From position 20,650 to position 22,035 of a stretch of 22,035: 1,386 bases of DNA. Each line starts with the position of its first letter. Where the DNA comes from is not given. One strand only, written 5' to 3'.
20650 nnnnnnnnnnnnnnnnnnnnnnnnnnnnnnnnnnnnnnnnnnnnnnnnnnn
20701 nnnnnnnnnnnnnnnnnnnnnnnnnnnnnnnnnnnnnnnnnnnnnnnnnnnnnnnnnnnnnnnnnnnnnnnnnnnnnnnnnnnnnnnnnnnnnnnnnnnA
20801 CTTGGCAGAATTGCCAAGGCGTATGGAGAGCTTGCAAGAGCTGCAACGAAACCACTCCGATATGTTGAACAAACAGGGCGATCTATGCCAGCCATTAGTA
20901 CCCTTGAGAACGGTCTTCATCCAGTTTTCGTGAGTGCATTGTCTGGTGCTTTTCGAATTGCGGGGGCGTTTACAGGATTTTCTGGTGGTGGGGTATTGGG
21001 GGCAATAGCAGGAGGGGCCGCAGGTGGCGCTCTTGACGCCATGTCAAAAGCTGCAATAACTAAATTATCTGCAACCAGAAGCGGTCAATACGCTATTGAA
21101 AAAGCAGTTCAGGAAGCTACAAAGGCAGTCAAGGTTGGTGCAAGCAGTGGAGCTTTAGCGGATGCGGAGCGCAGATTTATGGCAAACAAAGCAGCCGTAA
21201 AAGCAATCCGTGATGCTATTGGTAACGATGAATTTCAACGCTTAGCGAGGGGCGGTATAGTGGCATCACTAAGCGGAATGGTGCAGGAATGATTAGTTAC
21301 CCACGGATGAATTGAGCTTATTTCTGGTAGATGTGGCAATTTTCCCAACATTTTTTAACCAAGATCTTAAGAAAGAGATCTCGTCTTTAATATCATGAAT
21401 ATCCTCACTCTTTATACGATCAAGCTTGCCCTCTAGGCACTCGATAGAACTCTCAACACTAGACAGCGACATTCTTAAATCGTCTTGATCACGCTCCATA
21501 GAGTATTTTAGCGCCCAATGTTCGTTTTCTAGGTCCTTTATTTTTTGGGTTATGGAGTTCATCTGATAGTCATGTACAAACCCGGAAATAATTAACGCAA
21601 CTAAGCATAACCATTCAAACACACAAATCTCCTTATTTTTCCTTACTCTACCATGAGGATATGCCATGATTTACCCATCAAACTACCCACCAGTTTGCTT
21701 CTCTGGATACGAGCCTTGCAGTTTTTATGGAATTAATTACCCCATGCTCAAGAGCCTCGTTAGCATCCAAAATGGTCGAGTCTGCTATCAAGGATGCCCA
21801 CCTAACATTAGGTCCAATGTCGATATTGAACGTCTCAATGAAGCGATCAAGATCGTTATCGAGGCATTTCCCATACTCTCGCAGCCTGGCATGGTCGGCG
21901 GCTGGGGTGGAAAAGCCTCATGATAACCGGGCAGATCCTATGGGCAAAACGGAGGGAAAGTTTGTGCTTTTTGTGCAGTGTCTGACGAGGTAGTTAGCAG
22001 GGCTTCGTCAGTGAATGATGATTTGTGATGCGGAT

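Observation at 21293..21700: AT-rich moron encoding a reverse-strand membrane-anchored coiled-coil protein at the sieA/immI-equivalent locus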

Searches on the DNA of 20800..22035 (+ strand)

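Call 4: search_dna_similar(query=window:21200-22035:+, collection=phages, mode=near, max_rows=30)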
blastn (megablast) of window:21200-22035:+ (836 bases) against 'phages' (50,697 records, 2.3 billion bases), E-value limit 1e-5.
Records with a match: 6; places in all: 6; records where one place covers at least 80% of the query: 0.
Best place of each record, by identity: 90-95% 6.
By first word of the organism name: Escherichia 6.
By host as written in the record: Escherichia coli C 2; Escherichia coli 1; Escherichia coli APEC DE205B 1; Escherichia coli K88 cvcc83902 1; Escherichia coli str. K-12 substr. MG1655 1.
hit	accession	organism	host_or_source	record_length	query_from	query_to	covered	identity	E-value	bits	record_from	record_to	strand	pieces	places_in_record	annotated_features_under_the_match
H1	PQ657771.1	Escherichia phage EC.P3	Escherichia coli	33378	466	726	31%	91.2%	2e-95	355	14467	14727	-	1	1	hypothetical protein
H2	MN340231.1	Escherichia phage phiv205-1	Escherichia coli APEC DE205B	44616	466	726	31%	91.2%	2e-95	355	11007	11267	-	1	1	head maturation protease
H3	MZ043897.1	Escherichia phage E212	Escherichia coli K88 cvcc83902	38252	466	726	31%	91.2%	2e-95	355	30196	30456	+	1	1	none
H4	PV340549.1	Escherichia phage PhiR12_1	Escherichia coli str. K-12 substr. ...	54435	466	726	31%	90.8%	7e-94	350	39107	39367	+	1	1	hypothetical protein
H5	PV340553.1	Escherichia phage PhiR12_4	Escherichia coli C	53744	466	726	31%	90.8%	7e-94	350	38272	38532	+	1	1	hypothetical protein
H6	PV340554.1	Escherichia phage PhiR12_5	Escherichia coli C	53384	466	726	31%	90.8%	7e-94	350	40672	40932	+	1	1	hypothetical protein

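Call 8: search_dna_similar(query=window:20900-22035:+, collection=ecoli_genomes, mode=near, max_rows=20)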
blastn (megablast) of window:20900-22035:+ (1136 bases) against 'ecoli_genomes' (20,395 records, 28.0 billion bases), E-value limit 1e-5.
Records with a match: 128; places in all: 133; records where one place covers at least 80% of the query: 0.
Genomes with a match: 128 of 5426; with a place that covers at least 80% of the query: 0. Places per genome that has any: lowest 1, median 1, highest 3. On chromosomes: 133 places; on plasmids: 0.
Best place of each record, by identity: 90-95% 121; 80-90% 7.
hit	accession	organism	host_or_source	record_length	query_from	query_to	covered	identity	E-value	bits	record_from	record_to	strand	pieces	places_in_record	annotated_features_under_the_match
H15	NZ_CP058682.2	Escherichia coli strain MBT-5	ready to eat mixed salad leaves ...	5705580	766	1026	23%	91.6%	6e-96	361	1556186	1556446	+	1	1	ATP-dependent Clp protease proteolytic subunit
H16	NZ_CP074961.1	Escherichia coli strain 01_3327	Homo sapiens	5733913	766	1026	23%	91.6%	6e-96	361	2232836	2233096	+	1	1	ATP-dependent Clp protease proteolytic subunit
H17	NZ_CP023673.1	Escherichia coli strain SMN013SH2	cattle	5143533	766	1026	23%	91.2%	3e-94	355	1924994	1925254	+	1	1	ATP-dependent Clp protease proteolytic subunit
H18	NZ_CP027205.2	Escherichia coli strain WCHEC025943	Sewage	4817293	766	1026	23%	91.2%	3e-94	355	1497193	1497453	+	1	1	ATP-dependent Clp protease proteolytic subunit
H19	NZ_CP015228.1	Escherichia coli strain 09-00049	lettuce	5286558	766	1026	23%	91.2%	3e-94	355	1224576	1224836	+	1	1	hypothetical protein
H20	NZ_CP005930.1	Escherichia coli APEC IMT5155 strain APEC IMT5155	chicken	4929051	766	1026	23%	91.2%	3e-94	355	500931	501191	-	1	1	ATP-dependent Clp protease proteolytic subunit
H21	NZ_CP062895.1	Escherichia coli strain Res13-Lact-ER02-39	Sus scrofa domesticus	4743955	766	1026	23%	91.2%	3e-94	355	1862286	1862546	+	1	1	ATP-dependent Clp protease proteolytic subunit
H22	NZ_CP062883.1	Escherichia coli strain Res13-Lact-PEA06-10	Sus scrofa domesticus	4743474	766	1026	23%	91.2%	3e-94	355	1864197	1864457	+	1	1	ATP-dependent Clp protease proteolytic subunit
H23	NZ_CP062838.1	Escherichia coli strain Res13-Lact-PER02-33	Sus scrofa domesticus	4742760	766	1026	23%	91.2%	3e-94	355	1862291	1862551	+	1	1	ATP-dependent Clp protease proteolytic subunit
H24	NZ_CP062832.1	Escherichia coli strain Res13-Lact-PER04-33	Sus scrofa domesticus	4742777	766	1026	23%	91.2%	3e-94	355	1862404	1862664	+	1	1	ATP-dependent Clp protease proteolytic subunit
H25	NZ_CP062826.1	Escherichia coli strain Res13-Lact-PER12-33-A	Sus scrofa domesticus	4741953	766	1026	23%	91.2%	3e-94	355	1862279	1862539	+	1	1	ATP-dependent Clp protease proteolytic subunit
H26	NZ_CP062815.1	Escherichia coli strain Res13-Sevr-PER06-05-b-A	Sus scrofa domesticus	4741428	766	1026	23%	91.2%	3e-94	355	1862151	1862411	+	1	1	ATP-dependent Clp protease proteolytic subunit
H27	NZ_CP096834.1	Escherichia coli strain PM4-5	cecum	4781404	766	1026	23%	91.2%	3e-94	355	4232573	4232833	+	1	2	ATP-dependent Clp protease proteolytic subunit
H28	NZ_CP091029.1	Escherichia coli strain STEC384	pork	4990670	766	1026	23%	91.2%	3e-94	355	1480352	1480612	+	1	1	ATP-dependent Clp protease proteolytic subunit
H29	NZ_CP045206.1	Escherichia coli strain DE17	Duck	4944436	766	1026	23%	91.2%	3e-94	355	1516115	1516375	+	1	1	ATP-dependent Clp protease proteolytic subunit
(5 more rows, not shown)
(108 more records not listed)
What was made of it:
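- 21666..21923 (+): 85-aa ORF with 4 Cys (phrog_7758), antisense to the ClpP remnant; probably a shadow ORF. RefSeq annotates the ClpP strand in nearly all of the E. coli records listed (call 8).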

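Call 10: get_annotated_region(hit=H2, flank=2500)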
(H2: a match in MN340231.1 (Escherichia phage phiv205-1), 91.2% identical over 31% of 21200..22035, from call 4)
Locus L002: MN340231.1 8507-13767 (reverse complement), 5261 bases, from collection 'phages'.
description: Escherichia phage phiv205-1, complete genome.
organism: Escherichia phage phiv205-1 (NCBI taxid 2663260)
taxonomy: Viruses; Duplodnaviria; Heunggongvirae; Uroviricota; Caudoviricetes; Lederbergvirus
host: Escherichia coli APEC DE205B; source: -; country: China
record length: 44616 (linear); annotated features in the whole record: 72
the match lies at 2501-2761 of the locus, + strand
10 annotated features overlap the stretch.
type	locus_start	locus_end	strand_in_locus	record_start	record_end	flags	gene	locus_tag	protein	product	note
CDS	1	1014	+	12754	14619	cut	-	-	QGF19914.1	hypothetical protein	PHAGE_Entero_UAB_Phi20_NC_031019: hypothetical protein; PP_00016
CDS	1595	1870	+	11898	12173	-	-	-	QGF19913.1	hypothetical protein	PHAGE_Salmon_vB_SemP_Emek_NC_018275: hypothetical protein; PP_00015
CDS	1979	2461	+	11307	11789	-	-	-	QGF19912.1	hypothetical protein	PHAGE_Salmon_vB_SemP_Emek_NC_018275: hypothetical protein; PP_00014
CDS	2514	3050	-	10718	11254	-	-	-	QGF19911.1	head maturation protease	PHAGE_Strept_phi3396_NC_009018: head maturation protease; PP_00013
CDS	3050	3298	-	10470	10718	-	-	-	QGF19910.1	hypothetical protein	PHAGE_Entero_UAB_Phi20_NC_031019: hypothetical protein; PP_00012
CDS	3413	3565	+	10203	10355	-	-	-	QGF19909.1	Arc protein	PHAGE_Salmon_vB_SemP_Emek_NC_018275: Arc; PP_00011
CDS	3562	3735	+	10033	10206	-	-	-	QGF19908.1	hypothetical protein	-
CDS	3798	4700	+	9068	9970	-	-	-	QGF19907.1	hypothetical protein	PHAGE_Salmon_103203_sal5_NC_031946: hypothetical protein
CDS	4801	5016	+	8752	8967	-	-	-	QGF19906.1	bifunctional tail protein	PHAGE_Entero_Sf101_NC_027398: bifunctional tail protein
CDS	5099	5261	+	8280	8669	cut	-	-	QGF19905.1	hypothetical protein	PHAGE_Pseudo_MD8_NC_031091: hypothetical protein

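Call 61: search_dna_similar(query=window:21293-21622:-, collection=ecoli_genomes, mode=distant, max_rows=25, rows=spread)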
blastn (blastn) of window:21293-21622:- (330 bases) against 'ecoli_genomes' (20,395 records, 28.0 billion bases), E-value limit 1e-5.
Records with a match: 154; places in all: 157; records where one place covers at least 80% of the query: 82.
Genomes with a match: 154 of 5426; with a place that covers at least 80% of the query: 82. Places per genome that has any: lowest 1, median 1, highest 2. On chromosomes: 157 places; on plasmids: 0.
Best place of each record, by identity: 80-90% 7; 60-80% 147.
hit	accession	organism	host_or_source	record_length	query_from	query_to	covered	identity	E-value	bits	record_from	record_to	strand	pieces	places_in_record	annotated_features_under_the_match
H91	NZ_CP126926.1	Escherichia coli O2:K1:H5 strain APEC E19035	Gallus gallus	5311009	1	330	100%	80.1%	3e-77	297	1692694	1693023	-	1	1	hypothetical protein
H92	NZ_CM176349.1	Escherichia coli strain CAVP773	Homo sapiens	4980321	1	330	100%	80.1%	3e-77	297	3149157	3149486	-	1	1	hypothetical protein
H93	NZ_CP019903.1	Escherichia coli strain MDR_56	Homo sapiens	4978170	1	330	100%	79.5%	2e-74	288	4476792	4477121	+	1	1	hypothetical protein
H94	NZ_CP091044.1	Escherichia coli strain STEC346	pork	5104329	1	330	100%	79.5%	2e-74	288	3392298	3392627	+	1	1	hypothetical protein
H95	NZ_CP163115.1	Escherichia coli strain W46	Homo sapiens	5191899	1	330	100%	79.5%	2e-74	288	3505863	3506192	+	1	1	hypothetical protein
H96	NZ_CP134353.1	Escherichia coli strain TUM17668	Homo sapiens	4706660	1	330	100%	79.5%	2e-74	288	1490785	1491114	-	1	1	hypothetical protein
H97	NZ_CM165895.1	Escherichia coli strain N32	Homo sapiens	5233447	1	330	100%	79.5%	2e-74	288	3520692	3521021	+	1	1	hypothetical protein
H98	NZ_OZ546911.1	Escherichia coli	Homo sapiens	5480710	1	330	100%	79.5%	2e-74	288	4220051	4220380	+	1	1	hypothetical protein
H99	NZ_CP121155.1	Escherichia coli strain E67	bovine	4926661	1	330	100%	79.2%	7e-73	283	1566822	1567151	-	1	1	hypothetical protein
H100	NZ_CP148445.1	Escherichia coli strain Z1323CEC0010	Chicken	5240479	1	330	100%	79.2%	7e-73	283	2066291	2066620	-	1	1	hypothetical protein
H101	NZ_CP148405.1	Escherichia coli strain Z1323CEC0018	Chicken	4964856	1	330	100%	78.9%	9e-72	279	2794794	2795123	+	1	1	hypothetical protein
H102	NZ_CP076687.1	Escherichia coli strain S22EC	Homo sapiens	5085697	1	330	100%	78.3%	4e-69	269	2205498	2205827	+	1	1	hypothetical protein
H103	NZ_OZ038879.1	Escherichia coli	-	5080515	1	330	100%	78.3%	4e-69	269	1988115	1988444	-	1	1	hypothetical protein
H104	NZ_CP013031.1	Escherichia coli strain H1827/12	Homo sapiens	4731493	209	330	37%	73.0%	2e-9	73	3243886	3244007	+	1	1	hypothetical protein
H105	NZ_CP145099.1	Escherichia coli strain PS_131_S11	Homo sapiens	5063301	209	330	37%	73.0%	2e-9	73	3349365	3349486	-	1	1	hypothetical protein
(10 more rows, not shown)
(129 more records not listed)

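Call 63: get_annotated_region(hit=H91, flank=4000)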
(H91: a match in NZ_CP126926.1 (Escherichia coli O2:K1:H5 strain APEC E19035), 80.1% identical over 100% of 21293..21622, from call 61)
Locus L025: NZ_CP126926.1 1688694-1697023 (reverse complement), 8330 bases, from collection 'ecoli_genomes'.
description: Escherichia coli O2:K1:H5 strain APEC E19035 chromosome, complete genome
organism: Escherichia coli O2:K1:H5 strain APEC E19035 (NCBI taxid 3050627)
replicon: chromosome; assembly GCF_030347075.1
host: Gallus gallus; source: liver; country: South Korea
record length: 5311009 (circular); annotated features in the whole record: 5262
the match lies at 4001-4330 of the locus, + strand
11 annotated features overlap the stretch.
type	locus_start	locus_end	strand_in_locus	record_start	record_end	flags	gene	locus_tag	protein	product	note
CDS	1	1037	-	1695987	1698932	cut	-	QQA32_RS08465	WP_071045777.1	phage tailspike protein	-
CDS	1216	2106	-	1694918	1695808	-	-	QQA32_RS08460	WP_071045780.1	P22AR C-terminal domain-containing protein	-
CDS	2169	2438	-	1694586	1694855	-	-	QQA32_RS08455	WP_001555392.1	hypothetical protein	-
CDS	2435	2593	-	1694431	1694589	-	-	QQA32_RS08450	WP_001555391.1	Arc family DNA-binding protein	-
CDS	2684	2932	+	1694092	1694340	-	-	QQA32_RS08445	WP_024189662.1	Arc family DNA-binding protein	-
CDS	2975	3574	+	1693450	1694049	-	-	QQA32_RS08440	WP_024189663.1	hypothetical protein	-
CDS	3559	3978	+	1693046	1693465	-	-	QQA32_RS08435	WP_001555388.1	type II toxin-antitoxin system YafO family toxin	-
CDS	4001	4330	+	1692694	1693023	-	-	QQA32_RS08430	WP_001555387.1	hypothetical protein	-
CDS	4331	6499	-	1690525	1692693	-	-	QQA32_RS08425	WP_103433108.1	DNA transfer protein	-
CDS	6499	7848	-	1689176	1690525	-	-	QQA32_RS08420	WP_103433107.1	DNA transfer protein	-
CDS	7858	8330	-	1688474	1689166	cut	-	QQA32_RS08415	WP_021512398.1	hypothetical protein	-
